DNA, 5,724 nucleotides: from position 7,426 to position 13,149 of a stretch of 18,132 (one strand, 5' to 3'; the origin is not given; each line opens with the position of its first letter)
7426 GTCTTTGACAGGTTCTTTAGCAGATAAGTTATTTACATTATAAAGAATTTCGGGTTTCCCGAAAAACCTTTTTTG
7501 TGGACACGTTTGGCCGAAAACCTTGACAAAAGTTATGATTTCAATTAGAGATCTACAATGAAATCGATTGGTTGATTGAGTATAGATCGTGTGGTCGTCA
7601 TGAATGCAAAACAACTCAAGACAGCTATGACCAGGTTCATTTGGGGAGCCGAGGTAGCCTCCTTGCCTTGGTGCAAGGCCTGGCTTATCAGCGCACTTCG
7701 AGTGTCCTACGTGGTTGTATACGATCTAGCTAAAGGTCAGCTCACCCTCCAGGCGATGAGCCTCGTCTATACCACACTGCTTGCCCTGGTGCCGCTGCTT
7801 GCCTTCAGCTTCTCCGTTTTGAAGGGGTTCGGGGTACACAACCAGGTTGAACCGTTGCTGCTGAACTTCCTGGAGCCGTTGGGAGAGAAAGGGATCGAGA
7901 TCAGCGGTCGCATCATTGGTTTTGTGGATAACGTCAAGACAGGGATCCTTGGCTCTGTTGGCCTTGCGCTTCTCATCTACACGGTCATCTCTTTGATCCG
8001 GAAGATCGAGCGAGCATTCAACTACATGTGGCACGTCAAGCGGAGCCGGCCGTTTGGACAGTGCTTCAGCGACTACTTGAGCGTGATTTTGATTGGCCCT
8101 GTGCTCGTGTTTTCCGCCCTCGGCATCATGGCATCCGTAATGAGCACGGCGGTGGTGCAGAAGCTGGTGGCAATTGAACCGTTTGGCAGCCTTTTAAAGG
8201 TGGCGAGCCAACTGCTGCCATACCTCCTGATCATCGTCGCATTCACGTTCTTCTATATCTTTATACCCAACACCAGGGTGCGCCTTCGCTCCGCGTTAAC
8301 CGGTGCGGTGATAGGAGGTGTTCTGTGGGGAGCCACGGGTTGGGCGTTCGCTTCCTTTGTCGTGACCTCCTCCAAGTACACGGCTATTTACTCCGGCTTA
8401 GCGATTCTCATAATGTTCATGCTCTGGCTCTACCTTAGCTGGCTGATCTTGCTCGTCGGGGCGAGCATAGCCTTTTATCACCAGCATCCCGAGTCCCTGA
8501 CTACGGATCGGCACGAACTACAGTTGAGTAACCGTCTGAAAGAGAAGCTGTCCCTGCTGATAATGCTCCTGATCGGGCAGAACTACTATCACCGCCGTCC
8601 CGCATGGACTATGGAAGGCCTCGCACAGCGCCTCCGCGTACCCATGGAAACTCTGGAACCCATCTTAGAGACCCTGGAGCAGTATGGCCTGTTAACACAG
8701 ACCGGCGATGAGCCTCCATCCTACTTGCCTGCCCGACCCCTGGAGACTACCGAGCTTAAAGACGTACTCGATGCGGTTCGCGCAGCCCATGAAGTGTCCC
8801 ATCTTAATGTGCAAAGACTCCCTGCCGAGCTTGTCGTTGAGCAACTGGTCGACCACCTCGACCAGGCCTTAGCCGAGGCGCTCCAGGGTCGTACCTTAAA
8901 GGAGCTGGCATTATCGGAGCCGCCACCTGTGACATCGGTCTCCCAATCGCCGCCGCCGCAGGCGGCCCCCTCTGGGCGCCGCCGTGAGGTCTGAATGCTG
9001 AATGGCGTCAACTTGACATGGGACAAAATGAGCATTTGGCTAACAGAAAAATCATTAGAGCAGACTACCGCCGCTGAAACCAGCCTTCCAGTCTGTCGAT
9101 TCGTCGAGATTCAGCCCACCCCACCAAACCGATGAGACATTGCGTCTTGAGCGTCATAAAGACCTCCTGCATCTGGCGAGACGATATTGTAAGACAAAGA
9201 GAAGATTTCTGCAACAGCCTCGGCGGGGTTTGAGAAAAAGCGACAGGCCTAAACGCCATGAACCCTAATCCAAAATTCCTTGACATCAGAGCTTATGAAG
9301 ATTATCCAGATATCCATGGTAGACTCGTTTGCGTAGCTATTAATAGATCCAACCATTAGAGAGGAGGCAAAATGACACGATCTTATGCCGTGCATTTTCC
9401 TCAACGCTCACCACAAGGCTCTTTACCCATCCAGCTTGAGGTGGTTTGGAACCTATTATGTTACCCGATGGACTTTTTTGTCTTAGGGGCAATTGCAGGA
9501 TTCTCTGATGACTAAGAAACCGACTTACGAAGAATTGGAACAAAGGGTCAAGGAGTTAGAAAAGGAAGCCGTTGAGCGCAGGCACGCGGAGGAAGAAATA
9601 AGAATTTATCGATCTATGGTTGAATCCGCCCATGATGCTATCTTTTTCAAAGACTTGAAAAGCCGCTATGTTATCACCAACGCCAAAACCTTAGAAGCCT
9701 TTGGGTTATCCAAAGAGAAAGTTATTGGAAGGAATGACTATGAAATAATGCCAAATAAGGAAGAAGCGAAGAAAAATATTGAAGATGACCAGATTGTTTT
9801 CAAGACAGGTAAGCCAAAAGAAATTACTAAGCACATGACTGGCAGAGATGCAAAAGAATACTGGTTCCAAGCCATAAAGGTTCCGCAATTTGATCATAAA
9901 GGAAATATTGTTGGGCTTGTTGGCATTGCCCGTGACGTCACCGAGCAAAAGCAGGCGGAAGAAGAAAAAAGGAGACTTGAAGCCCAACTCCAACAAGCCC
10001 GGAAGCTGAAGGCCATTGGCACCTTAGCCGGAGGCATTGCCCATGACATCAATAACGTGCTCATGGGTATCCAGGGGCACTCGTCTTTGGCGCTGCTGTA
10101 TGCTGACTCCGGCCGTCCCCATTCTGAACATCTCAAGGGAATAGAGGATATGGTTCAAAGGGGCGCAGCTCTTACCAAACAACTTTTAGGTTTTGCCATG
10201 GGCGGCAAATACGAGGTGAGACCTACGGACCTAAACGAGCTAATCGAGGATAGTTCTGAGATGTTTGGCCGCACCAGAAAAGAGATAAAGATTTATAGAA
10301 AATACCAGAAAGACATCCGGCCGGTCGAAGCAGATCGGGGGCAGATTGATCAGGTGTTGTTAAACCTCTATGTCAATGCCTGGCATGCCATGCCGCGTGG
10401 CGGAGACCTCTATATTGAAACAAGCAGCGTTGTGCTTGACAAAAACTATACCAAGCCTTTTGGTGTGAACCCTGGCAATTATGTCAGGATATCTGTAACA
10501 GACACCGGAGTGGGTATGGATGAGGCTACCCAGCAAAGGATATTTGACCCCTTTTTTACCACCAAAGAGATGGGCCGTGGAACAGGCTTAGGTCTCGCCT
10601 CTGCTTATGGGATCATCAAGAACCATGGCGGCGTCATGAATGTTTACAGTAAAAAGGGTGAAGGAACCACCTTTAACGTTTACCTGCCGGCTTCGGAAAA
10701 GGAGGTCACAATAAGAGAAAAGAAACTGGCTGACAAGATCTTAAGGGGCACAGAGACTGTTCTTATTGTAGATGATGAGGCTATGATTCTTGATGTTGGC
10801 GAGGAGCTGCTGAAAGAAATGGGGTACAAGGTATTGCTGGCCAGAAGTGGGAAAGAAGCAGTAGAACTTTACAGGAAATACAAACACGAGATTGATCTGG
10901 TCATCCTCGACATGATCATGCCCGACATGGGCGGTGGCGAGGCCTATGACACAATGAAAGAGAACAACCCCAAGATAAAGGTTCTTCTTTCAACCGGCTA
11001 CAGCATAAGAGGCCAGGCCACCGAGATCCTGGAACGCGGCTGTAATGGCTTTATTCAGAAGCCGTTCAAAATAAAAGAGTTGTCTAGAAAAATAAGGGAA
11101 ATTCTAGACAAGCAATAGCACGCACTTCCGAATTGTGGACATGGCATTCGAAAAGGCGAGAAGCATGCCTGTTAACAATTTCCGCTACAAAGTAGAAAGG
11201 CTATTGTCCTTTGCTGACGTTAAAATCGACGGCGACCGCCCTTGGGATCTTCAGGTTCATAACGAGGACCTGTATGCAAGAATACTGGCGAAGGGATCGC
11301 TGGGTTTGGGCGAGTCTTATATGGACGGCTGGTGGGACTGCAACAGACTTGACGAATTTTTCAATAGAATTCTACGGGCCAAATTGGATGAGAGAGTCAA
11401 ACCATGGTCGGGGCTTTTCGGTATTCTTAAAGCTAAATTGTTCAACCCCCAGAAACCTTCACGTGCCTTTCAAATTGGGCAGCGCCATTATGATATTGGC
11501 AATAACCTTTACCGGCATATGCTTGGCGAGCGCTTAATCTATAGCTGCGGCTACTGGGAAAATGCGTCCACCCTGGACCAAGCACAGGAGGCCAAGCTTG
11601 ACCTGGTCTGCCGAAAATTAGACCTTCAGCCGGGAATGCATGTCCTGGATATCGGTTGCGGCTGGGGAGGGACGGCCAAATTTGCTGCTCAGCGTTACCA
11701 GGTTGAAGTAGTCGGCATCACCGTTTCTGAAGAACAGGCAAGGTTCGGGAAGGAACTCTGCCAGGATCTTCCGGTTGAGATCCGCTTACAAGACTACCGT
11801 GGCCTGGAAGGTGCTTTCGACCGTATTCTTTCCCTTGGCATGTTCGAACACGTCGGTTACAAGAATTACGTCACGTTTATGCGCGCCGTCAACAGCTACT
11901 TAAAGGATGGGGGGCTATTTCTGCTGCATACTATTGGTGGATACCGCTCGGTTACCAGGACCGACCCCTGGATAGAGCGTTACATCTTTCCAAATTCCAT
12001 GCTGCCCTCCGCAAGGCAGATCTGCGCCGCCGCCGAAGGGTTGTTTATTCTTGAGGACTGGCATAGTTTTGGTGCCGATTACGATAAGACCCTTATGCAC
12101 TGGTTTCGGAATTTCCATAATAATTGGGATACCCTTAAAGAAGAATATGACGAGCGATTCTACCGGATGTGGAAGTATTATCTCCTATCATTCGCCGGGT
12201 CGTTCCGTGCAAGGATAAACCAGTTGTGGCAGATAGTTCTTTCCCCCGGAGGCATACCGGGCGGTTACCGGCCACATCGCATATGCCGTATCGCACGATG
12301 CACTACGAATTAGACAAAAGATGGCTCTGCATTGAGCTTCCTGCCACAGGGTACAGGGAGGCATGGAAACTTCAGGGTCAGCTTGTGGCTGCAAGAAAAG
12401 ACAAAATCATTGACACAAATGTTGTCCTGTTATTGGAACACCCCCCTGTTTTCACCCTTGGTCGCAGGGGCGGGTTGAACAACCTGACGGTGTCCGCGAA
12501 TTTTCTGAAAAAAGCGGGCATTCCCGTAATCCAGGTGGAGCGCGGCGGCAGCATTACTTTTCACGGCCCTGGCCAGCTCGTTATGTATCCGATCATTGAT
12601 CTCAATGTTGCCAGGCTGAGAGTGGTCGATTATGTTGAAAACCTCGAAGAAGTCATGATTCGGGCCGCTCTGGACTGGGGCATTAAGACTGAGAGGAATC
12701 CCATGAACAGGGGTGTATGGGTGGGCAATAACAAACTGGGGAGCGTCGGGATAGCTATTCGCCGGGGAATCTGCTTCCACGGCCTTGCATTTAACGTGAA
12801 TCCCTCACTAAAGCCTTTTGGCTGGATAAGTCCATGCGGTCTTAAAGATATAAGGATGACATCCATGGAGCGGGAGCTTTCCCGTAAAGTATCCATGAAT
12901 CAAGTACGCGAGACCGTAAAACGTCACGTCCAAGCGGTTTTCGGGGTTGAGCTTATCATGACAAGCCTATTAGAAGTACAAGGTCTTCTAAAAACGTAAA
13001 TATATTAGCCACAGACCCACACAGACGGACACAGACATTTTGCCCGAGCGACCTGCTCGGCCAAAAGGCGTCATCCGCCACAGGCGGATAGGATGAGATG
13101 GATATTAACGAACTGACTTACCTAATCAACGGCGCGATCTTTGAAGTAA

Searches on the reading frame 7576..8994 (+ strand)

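Call 38: search_protein_families(library=ncbifam, proteins=[window:7576-8994:+], max_evalue=0.001)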
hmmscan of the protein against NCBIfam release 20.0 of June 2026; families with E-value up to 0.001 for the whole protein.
window:7576-8994:+ (472 aa): 5 families
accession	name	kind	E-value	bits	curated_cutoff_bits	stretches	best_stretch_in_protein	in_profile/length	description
NF002457.0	PRK01637.1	equivalog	2.3e-46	158.3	307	1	45-312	21-284/295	virulence factor BrkB family protein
NF003256.0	PRK04214.1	equivalog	2.2e-44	152.1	500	1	52-439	28-400/412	ribonuclease BN/unknown domain fusion protein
TIGR00765.1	yihY_not_rbn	subfamily_domain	2.6e-42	145.5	73.15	1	54-300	13-254/259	YihY family inner membrane protein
TIGR00738.1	rrf2_super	superfamily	8.3e-06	25.7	73.3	1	324-445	8-131/132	Rrf2 family transcriptional regulator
TIGR00766.1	TIGR00766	equivalog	0.0004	19.8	213.65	1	60-297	19-256/263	inner membrane protein YhjD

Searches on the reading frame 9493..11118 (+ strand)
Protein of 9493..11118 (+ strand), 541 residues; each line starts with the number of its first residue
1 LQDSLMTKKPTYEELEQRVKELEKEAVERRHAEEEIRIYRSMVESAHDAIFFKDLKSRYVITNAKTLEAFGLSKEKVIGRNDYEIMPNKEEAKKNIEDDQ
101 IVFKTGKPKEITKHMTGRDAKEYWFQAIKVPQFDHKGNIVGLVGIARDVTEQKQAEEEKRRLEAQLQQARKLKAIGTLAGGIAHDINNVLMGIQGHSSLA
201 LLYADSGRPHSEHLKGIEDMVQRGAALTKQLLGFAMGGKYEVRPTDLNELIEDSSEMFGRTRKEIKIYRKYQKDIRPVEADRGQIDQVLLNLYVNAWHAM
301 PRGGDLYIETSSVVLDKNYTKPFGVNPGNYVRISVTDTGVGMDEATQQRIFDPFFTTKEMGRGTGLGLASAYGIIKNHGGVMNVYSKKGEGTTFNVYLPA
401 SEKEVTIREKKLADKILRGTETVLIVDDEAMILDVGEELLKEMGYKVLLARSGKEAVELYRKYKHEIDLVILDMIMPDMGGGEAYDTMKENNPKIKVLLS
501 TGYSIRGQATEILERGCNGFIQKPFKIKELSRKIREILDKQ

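Call 56: search_protein_families(library=pfam, proteins=[window:9493-11118:+], max_evalue=0.001)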
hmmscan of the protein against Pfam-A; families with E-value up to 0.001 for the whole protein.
window:9493-11118:+ (541 aa): 6 families
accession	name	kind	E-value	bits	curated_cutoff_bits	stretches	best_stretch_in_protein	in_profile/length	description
PF00072.30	Response_reg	-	8.9e-25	87.5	30.2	1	423-534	1-110/111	Response regulator receiver domain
PF02518.31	HATPase_c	-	1.2e-21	77.6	26.4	1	281-401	2-110/111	Histidine kinase-, DNA gyrase B-, and HSP90-like ATPase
PF08448.16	PAS_4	-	2.5e-14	53.9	23.1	1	44-153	2-109/110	PAS fold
PF00989.32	PAS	-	2.3e-11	44.1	22.6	1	39-149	3-113/113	PAS fold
PF13426.13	PAS_9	-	4.2e-11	43.5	27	1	48-151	2-103/103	PAS domain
PF00512.31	HisKA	-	0.00021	21.7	26.9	1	176-235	3-61/66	His Kinase A (phospho-acceptor) domain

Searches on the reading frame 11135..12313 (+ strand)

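Call 56: search_protein_families(library=pfam, proteins=[window:11135-12313:+], max_evalue=0.001)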
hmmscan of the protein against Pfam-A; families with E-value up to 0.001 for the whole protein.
window:11135-12313:+ (392 aa): 7 families
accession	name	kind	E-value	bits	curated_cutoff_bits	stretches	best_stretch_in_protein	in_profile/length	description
PF02353.26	CMAS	-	2e-87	293.5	27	1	108-367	3-273/273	Mycolic acid cyclopropane synthetase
PF13649.12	Methyltransf_25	-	3.8e-14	53.6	27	1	170-260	1-97/97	Methyltransferase domain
PF08241.18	Methyltransf_11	-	1.3e-11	45.4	21.2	1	171-263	1-94/95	Methyltransferase domain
PF13489.12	Methyltransf_23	-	6.8e-11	42.6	27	1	156-286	11-137/164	Methyltransferase domain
PF08242.18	Methyltransf_12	-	4.5e-10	40.6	30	1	171-262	1-98/98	Methyltransferase domain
PF13847.12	Methyltransf_31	-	1.3e-08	35.1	27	1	165-268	2-113/145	Methyltransferase domain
PF01728.25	FtsJ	-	4.3e-05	23.9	24.1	1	154-206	8-59/181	FtsJ-like methyltransferase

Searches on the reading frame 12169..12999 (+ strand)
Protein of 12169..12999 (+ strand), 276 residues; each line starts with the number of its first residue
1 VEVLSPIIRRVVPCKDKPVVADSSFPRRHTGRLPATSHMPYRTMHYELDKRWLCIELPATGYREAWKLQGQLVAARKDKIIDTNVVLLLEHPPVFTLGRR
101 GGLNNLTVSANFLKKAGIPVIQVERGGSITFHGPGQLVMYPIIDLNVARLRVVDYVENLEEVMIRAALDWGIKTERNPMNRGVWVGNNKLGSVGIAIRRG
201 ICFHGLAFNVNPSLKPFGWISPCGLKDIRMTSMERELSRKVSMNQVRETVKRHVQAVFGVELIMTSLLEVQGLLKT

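Call 56: search_protein_families(library=pfam, proteins=[window:12169-12999:+], max_evalue=0.001)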
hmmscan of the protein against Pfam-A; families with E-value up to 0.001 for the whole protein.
window:12169-12999:+ (276 aa): 1 family
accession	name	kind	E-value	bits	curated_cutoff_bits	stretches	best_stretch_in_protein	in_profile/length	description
PF21948.1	LplA-B_cat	-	1.6e-43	149.5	27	1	62-254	2-199/200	Lipoyl protein ligase A/B catalytic domain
